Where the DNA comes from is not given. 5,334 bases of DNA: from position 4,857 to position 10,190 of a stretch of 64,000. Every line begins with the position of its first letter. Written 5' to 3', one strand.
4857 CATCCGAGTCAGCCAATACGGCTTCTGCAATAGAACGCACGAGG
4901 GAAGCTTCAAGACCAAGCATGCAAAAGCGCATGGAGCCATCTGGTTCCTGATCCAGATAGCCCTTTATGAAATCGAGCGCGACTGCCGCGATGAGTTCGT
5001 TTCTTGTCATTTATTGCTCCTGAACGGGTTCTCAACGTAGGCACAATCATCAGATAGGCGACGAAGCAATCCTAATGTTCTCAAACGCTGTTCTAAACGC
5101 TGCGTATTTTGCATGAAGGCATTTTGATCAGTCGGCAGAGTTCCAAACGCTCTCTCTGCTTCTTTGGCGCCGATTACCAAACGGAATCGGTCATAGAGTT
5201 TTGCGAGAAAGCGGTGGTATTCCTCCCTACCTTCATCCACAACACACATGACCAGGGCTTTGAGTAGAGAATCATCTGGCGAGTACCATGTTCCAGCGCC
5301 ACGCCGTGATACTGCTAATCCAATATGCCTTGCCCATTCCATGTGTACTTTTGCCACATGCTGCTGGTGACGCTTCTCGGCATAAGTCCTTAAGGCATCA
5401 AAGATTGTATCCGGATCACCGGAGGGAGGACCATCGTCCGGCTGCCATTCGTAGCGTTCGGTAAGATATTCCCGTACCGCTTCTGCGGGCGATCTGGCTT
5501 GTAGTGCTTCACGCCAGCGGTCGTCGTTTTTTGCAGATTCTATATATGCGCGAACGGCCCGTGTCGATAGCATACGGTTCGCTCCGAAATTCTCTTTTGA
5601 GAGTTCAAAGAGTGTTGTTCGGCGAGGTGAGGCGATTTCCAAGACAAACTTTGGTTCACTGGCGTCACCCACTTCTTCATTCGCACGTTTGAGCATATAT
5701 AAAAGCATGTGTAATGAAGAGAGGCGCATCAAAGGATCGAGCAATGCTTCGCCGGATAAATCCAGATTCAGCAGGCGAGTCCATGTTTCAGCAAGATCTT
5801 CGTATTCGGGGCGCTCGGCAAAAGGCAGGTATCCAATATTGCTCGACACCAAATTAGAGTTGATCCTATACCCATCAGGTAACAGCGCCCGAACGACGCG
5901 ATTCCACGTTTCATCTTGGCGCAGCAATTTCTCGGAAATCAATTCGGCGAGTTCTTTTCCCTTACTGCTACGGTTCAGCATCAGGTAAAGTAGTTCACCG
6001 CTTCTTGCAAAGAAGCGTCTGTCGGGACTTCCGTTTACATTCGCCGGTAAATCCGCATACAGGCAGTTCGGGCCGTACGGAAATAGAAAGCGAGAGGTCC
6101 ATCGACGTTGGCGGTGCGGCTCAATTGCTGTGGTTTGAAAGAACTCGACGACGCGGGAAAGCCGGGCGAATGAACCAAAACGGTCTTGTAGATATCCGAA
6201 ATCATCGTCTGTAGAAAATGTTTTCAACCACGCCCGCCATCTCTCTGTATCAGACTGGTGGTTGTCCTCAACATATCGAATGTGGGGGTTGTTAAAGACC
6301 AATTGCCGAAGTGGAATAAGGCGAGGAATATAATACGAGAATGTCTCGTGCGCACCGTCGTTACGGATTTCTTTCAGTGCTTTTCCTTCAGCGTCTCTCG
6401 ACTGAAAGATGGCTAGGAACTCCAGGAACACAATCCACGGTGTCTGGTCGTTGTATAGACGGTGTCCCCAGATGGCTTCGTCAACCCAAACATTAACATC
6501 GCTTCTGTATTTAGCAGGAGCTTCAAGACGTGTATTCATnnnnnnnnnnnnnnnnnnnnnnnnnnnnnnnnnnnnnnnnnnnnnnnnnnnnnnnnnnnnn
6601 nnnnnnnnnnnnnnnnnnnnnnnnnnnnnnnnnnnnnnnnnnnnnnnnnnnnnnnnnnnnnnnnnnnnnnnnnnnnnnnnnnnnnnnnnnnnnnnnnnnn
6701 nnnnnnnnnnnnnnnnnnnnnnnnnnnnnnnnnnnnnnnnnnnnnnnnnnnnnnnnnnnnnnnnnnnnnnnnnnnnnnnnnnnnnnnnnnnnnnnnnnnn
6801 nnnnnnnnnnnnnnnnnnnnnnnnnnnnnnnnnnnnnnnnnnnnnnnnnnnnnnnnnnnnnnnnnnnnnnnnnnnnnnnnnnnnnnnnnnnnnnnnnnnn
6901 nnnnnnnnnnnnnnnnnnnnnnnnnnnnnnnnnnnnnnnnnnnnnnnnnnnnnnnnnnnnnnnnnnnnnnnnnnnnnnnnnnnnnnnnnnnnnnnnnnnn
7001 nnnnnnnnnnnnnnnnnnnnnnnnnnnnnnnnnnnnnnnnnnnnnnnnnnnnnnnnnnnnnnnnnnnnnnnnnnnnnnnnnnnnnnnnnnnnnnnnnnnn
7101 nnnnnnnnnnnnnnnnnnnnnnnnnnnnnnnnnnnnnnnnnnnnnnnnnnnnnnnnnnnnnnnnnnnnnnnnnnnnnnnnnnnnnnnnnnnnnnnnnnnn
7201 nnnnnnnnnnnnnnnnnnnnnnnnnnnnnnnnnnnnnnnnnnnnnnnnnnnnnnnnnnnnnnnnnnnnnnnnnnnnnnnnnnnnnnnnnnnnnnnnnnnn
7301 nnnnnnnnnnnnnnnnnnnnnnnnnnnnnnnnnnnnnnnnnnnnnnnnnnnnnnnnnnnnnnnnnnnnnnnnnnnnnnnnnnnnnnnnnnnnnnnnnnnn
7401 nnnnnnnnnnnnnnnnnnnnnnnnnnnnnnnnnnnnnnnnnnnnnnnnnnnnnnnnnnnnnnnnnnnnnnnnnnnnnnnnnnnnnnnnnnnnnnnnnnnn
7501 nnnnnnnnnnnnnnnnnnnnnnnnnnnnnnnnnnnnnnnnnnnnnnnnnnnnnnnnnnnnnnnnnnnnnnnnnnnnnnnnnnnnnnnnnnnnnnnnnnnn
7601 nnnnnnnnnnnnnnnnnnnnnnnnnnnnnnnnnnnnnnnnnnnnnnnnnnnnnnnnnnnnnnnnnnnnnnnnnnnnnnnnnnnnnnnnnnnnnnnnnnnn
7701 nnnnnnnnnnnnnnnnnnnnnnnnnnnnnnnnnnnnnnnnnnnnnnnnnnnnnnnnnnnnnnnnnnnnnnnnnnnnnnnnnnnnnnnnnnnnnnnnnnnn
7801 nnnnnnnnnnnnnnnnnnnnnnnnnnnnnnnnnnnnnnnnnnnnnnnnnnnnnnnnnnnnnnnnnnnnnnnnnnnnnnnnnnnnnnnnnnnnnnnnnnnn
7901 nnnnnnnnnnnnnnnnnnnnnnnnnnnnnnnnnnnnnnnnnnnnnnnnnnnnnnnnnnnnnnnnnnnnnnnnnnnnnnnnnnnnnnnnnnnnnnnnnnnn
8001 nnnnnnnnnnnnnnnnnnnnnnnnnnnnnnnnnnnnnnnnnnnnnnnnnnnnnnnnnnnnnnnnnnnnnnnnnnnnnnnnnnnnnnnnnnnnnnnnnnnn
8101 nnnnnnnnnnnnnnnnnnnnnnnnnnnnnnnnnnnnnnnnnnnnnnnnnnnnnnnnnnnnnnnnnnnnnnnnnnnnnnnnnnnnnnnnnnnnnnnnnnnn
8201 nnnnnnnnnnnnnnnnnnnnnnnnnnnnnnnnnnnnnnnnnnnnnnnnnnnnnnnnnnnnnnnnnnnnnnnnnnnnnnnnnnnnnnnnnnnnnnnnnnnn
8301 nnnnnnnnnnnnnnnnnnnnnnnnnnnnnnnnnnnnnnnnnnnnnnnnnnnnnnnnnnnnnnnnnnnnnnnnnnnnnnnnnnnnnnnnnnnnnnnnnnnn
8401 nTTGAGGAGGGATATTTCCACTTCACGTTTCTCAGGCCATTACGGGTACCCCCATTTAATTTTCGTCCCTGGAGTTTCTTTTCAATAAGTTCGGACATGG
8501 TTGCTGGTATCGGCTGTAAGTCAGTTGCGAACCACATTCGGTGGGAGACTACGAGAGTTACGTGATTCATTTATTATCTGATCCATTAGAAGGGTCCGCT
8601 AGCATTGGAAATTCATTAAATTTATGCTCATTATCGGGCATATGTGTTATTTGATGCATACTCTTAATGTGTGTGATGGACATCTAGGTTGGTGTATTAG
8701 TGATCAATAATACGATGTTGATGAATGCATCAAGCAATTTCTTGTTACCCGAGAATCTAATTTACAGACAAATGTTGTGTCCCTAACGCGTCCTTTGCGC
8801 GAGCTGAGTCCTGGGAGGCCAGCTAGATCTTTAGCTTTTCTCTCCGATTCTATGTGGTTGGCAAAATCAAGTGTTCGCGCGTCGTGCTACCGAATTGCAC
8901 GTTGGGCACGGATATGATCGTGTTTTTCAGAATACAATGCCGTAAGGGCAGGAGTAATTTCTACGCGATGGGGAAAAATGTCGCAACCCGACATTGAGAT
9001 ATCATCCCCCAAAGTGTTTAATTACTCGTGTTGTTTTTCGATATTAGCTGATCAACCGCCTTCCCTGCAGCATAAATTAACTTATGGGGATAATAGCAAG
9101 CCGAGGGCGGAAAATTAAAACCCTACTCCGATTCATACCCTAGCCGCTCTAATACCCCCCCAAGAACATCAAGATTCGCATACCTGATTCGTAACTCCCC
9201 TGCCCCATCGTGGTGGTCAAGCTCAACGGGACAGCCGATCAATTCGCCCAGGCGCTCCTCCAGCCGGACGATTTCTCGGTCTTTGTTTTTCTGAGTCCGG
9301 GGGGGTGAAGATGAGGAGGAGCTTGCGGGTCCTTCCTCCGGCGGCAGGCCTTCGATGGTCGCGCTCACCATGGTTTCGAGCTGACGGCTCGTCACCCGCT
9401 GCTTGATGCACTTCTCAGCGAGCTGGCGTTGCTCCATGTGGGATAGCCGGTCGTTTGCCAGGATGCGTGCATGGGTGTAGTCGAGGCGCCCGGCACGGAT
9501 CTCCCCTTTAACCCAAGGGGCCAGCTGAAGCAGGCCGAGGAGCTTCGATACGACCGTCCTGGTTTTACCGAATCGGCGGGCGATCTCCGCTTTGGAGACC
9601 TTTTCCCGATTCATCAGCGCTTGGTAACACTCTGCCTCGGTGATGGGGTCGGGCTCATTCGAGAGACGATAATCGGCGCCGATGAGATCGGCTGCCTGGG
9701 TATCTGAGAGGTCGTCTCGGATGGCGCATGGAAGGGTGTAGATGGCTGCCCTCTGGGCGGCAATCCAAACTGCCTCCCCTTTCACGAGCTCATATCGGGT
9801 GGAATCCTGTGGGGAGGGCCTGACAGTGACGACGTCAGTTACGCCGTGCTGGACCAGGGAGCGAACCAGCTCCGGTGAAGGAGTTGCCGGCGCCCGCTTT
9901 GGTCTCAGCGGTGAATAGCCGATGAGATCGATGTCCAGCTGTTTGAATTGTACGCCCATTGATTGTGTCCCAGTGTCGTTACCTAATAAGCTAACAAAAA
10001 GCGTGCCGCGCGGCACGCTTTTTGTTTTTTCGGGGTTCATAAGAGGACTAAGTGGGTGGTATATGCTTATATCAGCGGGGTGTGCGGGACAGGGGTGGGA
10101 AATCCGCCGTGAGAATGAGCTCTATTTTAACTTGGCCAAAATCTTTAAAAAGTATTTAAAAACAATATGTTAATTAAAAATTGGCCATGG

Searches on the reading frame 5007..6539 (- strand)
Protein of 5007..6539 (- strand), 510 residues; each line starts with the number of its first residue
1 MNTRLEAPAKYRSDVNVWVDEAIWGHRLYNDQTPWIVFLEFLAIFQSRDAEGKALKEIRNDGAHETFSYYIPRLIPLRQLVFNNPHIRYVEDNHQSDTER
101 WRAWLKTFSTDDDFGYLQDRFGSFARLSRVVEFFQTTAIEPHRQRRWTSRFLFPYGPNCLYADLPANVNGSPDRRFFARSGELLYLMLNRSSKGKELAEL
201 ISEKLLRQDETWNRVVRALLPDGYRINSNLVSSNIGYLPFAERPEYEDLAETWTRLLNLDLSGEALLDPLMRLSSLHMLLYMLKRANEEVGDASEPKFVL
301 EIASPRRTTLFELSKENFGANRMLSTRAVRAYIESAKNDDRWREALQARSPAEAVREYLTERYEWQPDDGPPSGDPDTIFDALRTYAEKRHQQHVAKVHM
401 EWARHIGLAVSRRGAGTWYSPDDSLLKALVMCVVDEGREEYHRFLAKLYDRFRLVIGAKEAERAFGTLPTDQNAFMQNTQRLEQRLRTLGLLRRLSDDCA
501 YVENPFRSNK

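Call 24: search_protein_families(library=pfam, proteins=[window:5007-6539:-], max_evalue=0.001)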
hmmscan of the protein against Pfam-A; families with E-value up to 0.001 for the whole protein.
window:5007-6539:- (510 aa): 0 families

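Call 53: search_protein_families(library=ncbifam, proteins=[window:5007-6539:-], max_evalue=0.01)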
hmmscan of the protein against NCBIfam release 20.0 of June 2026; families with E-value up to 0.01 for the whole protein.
window:5007-6539:- (510 aa): 1 family
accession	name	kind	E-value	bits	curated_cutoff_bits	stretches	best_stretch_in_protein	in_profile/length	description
NF047733.1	antiphage_MADS7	equivalog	1.7e-09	37.3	410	1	382-499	394-520/529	methylation-associated defense system protein MAD7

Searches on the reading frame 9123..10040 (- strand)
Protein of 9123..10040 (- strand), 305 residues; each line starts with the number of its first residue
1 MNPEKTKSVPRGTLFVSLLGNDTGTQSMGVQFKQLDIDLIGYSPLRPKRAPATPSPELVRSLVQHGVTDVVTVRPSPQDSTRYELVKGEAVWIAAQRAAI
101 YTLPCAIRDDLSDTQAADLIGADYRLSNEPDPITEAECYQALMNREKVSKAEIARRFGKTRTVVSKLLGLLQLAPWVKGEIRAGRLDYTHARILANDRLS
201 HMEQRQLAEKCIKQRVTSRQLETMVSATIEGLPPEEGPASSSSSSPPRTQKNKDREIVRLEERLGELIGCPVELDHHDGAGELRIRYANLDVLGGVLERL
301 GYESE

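Call 24: search_protein_families(library=pfam, proteins=[window:9123-10040:-], max_evalue=0.001)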
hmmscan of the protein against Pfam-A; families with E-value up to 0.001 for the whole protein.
window:9123-10040:- (305 aa): 3 families
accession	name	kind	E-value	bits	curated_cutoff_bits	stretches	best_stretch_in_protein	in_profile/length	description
PF17762.8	HTH_ParB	-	2.5e-20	72.9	22.6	1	131-227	4-99/102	ParB HTH domain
PF23552.2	ParB_C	-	5.4e-14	51.8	23.8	1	253-301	1-50/50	ParB dimerisation domain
PF02195.25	ParB_N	-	1e-09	38.7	26.3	1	32-116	3-85/95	ParB N-terminal domain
